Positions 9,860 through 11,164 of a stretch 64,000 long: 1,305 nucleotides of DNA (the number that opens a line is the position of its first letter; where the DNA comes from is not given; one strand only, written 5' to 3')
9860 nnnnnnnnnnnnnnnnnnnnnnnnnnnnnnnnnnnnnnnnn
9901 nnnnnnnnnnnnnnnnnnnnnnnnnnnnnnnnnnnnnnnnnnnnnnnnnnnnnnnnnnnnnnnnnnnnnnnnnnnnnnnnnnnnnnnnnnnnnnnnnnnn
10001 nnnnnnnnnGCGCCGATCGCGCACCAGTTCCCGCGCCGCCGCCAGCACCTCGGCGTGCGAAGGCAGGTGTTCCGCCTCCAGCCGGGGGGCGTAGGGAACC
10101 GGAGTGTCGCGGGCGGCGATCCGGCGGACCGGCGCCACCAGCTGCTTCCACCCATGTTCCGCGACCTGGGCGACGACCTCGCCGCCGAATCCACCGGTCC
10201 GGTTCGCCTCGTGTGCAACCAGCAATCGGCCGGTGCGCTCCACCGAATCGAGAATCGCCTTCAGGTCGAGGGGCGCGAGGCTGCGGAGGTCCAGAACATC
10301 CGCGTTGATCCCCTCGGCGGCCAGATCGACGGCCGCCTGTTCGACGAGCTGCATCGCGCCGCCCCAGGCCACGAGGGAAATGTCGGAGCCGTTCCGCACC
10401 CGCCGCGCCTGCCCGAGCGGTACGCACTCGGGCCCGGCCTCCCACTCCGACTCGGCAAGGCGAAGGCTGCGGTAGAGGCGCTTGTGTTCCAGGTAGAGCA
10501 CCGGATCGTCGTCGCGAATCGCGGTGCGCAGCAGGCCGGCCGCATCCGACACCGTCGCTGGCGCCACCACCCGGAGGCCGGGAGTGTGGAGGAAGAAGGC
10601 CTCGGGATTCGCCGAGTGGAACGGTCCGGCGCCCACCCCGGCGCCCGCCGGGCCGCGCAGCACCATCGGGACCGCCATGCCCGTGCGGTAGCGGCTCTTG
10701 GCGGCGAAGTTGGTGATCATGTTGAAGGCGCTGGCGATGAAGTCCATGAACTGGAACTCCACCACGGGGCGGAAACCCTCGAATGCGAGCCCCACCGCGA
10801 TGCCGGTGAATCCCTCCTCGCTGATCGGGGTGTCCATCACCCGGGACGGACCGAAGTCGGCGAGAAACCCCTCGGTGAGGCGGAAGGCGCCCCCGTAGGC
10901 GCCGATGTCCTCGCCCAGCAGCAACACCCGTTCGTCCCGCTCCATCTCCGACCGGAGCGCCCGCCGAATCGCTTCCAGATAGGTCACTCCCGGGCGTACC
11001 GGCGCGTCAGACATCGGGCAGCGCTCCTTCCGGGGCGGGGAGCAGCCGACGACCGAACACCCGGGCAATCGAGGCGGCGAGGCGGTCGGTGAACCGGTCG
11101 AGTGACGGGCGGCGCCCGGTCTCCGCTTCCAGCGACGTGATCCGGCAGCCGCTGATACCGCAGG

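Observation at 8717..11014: In-frame fusion of E1 beta and E2 of a 2-oxoacid dehydrogenase complex, with no E1 alpha gene in the operon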

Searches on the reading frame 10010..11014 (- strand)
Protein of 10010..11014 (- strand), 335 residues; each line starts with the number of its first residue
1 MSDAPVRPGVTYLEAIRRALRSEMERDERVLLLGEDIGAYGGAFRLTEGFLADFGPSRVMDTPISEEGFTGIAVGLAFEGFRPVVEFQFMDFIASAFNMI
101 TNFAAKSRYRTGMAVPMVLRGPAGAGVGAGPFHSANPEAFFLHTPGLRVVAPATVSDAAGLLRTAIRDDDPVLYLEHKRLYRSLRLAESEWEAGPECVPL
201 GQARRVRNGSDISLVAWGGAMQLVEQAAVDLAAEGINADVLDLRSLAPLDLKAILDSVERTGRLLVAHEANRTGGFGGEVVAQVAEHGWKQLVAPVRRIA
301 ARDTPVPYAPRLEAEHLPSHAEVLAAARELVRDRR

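Call 23: search_protein_families(library=ncbifam, proteins=[window:10034-11014:-], max_evalue=1e-10)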
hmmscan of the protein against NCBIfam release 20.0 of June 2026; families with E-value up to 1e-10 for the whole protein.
window:10034-11014:- (327 aa): 5 families
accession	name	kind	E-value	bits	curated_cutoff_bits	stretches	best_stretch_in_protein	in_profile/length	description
NF006667.0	PRK09212.1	subfamily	9e-97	323.9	321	1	10-326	4-318/327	pyruvate dehydrogenase complex E1 component subunit beta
NF008854.0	PRK11892.1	equivalog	6.1e-94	315.3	454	1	11-327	143-458/464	pyruvate dehydrogenase complex E1 component subunit beta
NF004559.0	PRK05899.2-5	equivalog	4.7e-20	71.4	488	1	18-306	326-598/627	transketolase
TIGR00204.1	dxs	equivalog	8.3e-20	70.8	465.95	1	51-309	347-591/616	1-deoxy-D-xylulose-5-phosphate synthase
NF008968.0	PRK12315.1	subfamily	1.1e-11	43.7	510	1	10-290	279-543/582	1-deoxy-D-xylulose-5-phosphate synthase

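Call 24: search_solved_structures(query=window:10034-11014:-, max_evalue=1e-20)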
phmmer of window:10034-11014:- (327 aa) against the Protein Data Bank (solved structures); distinct sequences matched with E-value up to 1e-20: 12.
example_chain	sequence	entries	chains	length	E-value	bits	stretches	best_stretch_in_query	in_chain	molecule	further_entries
1um9_B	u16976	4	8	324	2.8e-85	289.2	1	10-326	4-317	2-oxo acid dehydrogenase beta subunit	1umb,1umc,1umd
3duf_B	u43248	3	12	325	1.3e-82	280.5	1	10-325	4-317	Pyruvate dehydrogenase E1 component subunit beta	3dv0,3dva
1w85_B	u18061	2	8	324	1.4e-82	280.4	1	10-325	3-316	PYRUVATE DEHYDROGENASE E1 COMPONENT, BETA SUBUNIT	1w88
1ik6_A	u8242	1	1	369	8.1e-81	274.6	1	13-319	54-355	pyruvate dehydrogenase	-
2bp7_B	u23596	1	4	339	3.6e-74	252.7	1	10-318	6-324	2-OXOISOVALERATE DEHYDROGENASE BETA SUBUNIT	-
1qs0_B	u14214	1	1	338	3.8e-74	252.6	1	10-318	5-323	2-OXOISOVALERATE DEHYDROGENASE BETA-SUBUNIT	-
1dtw_B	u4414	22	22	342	8.4e-67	228.5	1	13-309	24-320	BRANCHED-CHAIN ALPHA-KETO ACID DEHYDROGENASE BETA SUBUNIT | 2-OXOISOVALERATE DEHYDROGENASE BETA SUBUNIT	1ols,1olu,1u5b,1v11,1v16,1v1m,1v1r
2j9f_B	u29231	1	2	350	9.2e-67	228.4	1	13-309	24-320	2-OXOISOVALERATE DEHYDROGENASE BETA SUBUNIT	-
1olx_B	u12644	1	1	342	1.2e-65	224.7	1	13-309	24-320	2-OXOISOVALERATE DEHYDROGENASE BETA SUBUNIT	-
6cer_B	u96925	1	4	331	9.7e-65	221.8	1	10-324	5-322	Pyruvate dehydrogenase E1 component subunit beta, mitochondrial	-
1ni4_B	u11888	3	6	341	1e-64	221.7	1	10-324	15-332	Pyruvate dehydrogenase E1 component: Beta subunit | Pyruvate dehydrogenase E1 component subunit beta | Pyruvate dehydrogenase E1 component subunit beta, mitocho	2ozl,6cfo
3exe_B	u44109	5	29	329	1.1e-64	221.6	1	10-324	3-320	Pyruvate dehydrogenase E1 component subunit beta, mitochondrial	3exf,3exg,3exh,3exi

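Call 40: find_related_loci(query=window:10010-11014:-, collection=genome_contigs, flank=10000)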
Query window:10010-11014:- (335 aa) in genome_contigs; peptide patterns used: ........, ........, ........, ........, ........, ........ (x = any residue, [..] = any of these).
600 stretches matched a pattern (row limit reached: there are more); 572 encode a relative of the query (tblastn E <= 1e-3); the best 80 are kept; 80 distinct loci.
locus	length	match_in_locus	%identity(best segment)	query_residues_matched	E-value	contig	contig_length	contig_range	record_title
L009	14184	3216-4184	69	10-332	6e-137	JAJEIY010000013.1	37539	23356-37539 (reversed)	MAG: Acidobacteria bacterium isolate p16x63bins.69 k141_186423, whole genome shotgun sequence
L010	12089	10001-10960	56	10-332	1e-113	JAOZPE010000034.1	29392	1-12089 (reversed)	MAG: Candidatus Krumholzibacteriia bacterium isolate GMC4.metabat2.160 GMC4_1084_length_29392_cov_11.057095, whole genom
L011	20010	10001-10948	58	12-330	9e-113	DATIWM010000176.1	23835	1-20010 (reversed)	MAG TPA_asm: Thermoanaerobaculia bacterium isolate SMAG_U15223 k141_2283349, whole genome shotgun sequence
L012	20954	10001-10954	56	10-330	1e-110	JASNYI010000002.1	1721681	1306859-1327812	MAG: Thermoanaerobaculia bacterium isolate ACID-3 HKU-EGSB-ACID-3_2, whole genome shotgun sequence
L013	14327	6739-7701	55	10-331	3e-110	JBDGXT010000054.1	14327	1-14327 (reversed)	MAG: Gemmatimonadota bacterium isolate M3-30_Bin_181 M3-30_Bin_181_scaffold_28813, whole genome shotgun sequence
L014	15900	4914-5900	53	2-330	4e-110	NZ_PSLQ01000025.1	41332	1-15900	MAG: Pyrinomonas sp. isolate ERB_32_1 NODE_211_length_41332_cov_5.790997, whole genome shotgun sequence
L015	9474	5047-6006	56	10-332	7e-110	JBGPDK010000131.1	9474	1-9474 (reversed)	MAG: Thermoanaerobaculia bacterium isolate OBJ_0618_050_26 k141_4689416_length_9474_cov_16.9173, whole genome shotgun se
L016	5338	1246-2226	57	3-330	1e-109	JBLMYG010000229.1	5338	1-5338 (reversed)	MAG: Acidithiobacillales bacterium isolate MAG235 PRJNA957066_bin18_renamed_228, whole genome shotgun sequence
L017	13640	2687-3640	56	11-330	3e-109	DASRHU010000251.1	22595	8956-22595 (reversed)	MAG TPA_asm: Gemmatimonadaceae bacterium isolate SMAG_U10092 k141_3850937, whole genome shotgun sequence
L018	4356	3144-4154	54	5-330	2e-109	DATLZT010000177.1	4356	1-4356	MAG TPA_asm: Gemmatimonadales bacterium isolate SMAG_U13306 k141_110763, whole genome shotgun sequence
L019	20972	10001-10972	54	8-332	2e-108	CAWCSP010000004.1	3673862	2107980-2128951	MAG: uncultured Acidobacteriota bacterium isolate MFD04428.bin.1.167 genome assembly, contig: contig_20948, whole genome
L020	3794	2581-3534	52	11-331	4e-110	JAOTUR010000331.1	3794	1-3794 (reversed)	MAG: Candidatus Krumholzibacteriia bacterium isolate 13_May_SF_Bin18 13_May_SF_Bin18_scaffold_26364_c1, whole genome sho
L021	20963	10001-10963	57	11-332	2e-108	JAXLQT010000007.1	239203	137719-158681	MAG: Acidobacteriota bacterium isolate STL-ACI10 C4.156.fa-7, whole genome shotgun sequence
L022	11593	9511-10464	54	11-330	3e-108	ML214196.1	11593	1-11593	MAG: Actinobacteria bacterium isolate QQ.bins.69 genomic scaffold NODE_6445_length_11593_cov_0.843712, whole genome shot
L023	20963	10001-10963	51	8-331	4e-108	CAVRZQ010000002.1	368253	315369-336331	MAG: uncultured Acidobacteriota bacterium isolate MFD06085.bin.2.34 genome assembly, contig: contig_10140, whole genome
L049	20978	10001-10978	49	2-330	5e-105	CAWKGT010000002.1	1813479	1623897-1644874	MAG: uncultured Acidobacteriaceae bacterium isolate MFD09603.bin.1.24 genome assembly, contig: contig_2846, whole genome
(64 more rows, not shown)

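Call 54: search_solved_structures(query=window:10034-11014:-, max_evalue=1e-80, show_alignments=3)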
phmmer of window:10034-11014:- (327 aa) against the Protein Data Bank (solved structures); distinct sequences matched with E-value up to 1e-80: 4.
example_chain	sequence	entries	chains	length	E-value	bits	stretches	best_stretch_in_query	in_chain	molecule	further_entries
1um9_B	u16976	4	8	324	2.8e-85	289.2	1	10-326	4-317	2-oxo acid dehydrogenase beta subunit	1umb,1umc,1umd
3duf_B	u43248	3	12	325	1.3e-82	280.5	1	10-325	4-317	Pyruvate dehydrogenase E1 component subunit beta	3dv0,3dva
1w85_B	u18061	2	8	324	1.4e-82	280.4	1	10-325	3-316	PYRUVATE DEHYDROGENASE E1 COMPONENT, BETA SUBUNIT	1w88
1ik6_A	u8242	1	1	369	8.1e-81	274.6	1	13-319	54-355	pyruvate dehydrogenase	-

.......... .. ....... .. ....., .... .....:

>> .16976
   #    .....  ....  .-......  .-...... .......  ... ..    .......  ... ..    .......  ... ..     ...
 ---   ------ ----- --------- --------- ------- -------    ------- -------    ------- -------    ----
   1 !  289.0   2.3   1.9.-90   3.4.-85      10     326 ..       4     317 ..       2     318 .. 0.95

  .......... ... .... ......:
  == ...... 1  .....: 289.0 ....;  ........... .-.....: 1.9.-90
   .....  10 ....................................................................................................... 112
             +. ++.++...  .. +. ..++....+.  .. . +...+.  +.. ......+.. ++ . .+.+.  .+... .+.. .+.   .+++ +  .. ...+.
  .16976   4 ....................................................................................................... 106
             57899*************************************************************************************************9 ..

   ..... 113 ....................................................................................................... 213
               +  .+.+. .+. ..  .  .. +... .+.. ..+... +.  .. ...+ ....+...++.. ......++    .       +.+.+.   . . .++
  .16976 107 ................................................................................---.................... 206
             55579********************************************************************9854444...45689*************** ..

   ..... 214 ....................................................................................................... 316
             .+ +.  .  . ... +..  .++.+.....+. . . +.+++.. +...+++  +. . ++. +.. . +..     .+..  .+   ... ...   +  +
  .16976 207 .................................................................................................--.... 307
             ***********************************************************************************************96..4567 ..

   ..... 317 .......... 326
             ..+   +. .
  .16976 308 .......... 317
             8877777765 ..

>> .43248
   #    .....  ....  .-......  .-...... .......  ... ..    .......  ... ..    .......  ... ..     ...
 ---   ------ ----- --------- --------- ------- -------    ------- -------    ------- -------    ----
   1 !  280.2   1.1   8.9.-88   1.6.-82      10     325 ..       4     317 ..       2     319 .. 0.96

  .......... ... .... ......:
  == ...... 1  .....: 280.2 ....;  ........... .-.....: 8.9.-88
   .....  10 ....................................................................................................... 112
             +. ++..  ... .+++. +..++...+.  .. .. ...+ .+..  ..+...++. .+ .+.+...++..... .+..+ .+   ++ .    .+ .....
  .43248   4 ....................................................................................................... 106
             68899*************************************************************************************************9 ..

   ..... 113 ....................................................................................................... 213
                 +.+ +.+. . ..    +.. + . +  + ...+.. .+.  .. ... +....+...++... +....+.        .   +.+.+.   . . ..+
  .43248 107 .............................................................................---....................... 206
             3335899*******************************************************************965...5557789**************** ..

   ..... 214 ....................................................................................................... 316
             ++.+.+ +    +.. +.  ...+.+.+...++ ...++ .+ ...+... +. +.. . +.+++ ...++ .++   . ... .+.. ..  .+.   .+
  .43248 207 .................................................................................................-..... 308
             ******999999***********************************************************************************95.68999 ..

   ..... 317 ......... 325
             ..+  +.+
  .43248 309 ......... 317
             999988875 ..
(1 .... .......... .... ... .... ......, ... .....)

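Call 68: search_protein_families(library=pfam, proteins=[L049:9280-9966:+, L049:11114-11668:+, L049:7910-9184:-, L049:6448-7332:+, L013:3540-6092:+, L013:5969-6694:-, L021:13265-15289:+, L021:6867-7913:-], max_evalue=0.001)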
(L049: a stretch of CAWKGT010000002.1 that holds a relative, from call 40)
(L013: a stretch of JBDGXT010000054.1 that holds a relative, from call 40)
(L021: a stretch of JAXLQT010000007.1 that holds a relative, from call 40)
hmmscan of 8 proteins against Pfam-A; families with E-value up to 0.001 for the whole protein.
L049:9280-9966:+ (228 aa): 4 families
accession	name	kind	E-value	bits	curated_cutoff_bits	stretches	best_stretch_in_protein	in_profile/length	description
PF02742.21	Fe_dep_repr_C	-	2.5e-21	75.9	27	1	63-128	1-66/70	Iron dependent repressor, metal binding and dimerisation domain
PF01325.25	Fe_dep_repress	-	1.3e-12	48.2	26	1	1-60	1-60/60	Iron dependent repressor, N-terminal DNA binding domain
PF04023.20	FeoA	-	2.7e-09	37.4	23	1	146-215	3-73/74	FeoA domain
PF13545.12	HTH_Crp_2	-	0.00057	20.2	27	0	26-60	26-59/70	Crp-like helix-turn-helix domain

L049:11114-11668:+ (184 aa): 2 families
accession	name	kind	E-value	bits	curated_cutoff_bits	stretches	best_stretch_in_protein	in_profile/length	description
PF13442.11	Cytochrome_CBB3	-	4.9e-11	43.2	27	1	72-150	5-68/68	Cytochrome C oxidase, cbb3-type, subunit III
PF00034.26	Cytochrom_C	-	1.6e-05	26.5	21.3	1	73-152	4-88/90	Cytochrome c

L049:7910-9184:- (424 aa): 7 families
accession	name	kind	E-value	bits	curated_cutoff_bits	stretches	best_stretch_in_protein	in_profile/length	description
PF01071.24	GARS_A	-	3.6e-72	242.7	27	1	101-293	1-194/194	Phosphoribosylglycinamide synthetase, ATP-grasp (A) domain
PF02844.21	GARS_N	-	4.9e-38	130.3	29.5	1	1-100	1-100/100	Phosphoribosylglycinamide synthetase, N domain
PF02843.22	GARS_C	-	1.4e-28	99.5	34.8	1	328-419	1-92/92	Phosphoribosylglycinamide synthetase, C domain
PF02222.28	ATP-grasp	-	3.2e-07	30.6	27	1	109-200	2-89/179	ATP-grasp domain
PF02655.19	ATP-grasp_3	-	2.7e-06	28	23.2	1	137-289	31-158/160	ATP-grasp domain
PF02786.22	CPSase_L_D2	-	0.00022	21.2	19.8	1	104-202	3-104/211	Carbamoyl-phosphate synthase L chain, ATP binding domain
PF08442.15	ATP-grasp_2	-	0.0003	20.9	29.5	1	106-182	7-95/202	ATP-grasp domain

L049:6448-7332:+ (294 aa): 3 families
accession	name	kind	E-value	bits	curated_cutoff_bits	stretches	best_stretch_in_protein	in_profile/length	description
PF00483.29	NTP_transferase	-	4.1e-32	112.1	21.2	1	7-270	1-239/245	Nucleotidyl transferase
PF12804.13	NTP_transf_3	-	1.2e-08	35.7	27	1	8-162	1-123/160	MobA-like NTP transferase domain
PF01128.25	IspD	-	0.00013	22.2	27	1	8-63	3-56/221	2-C-methyl-D-erythritol 4-phosphate cytidylyltransferase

L013:3540-6092:+ (850 aa): 5 families
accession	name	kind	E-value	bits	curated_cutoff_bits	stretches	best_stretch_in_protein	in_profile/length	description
PF00122.25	E1-E2_ATPase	-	7.6e-60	202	28.1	1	327-508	2-181/181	E1-E2 ATPase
PF00702.32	Hydrolase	-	5.3e-35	122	26.4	1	525-746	2-191/191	haloacid dehalogenase-like hydrolase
PF00403.32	HMA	-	9.7e-24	84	24.8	1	7-68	1-62/62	Heavy-metal-associated domain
PF08282.18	Hydrolase_3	-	8.1e-06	26.2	20.9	1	717-775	194-252/255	haloacid dehalogenase-like hydrolase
PF12710.13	HAD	-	0.0001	23.3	27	1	665-742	86-188/189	haloacid dehalogenase-like hydrolase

L013:5969-6694:- (241 aa): 0 families

L021:13265-15289:+ (674 aa): 3 families
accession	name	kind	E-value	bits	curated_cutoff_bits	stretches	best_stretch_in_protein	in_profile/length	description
PF01564.23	Spermine_synth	-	3e-09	37.1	22.9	1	282-407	19-140/186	Spermine/spermidine synthase domain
PF13649.12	Methyltransf_25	-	6e-05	24.1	27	1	285-395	1-97/97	Methyltransferase domain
PF08242.18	Methyltransf_12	-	0.00058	21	30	0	286-397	1-98/98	Methyltransferase domain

L021:6867-7913:- (348 aa): 2 families
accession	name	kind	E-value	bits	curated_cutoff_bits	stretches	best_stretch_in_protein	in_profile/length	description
PF13472.12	Lipase_GDSL_2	-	4.6e-10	40.7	32.9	1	117-331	1-177/178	GDSL-like Lipase/Acylhydrolase family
PF16822.11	ALGX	-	3.6e-07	30.5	26.5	1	275-342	52-131/268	SGNH hydrolase-like domain, acetyltransferase AlgX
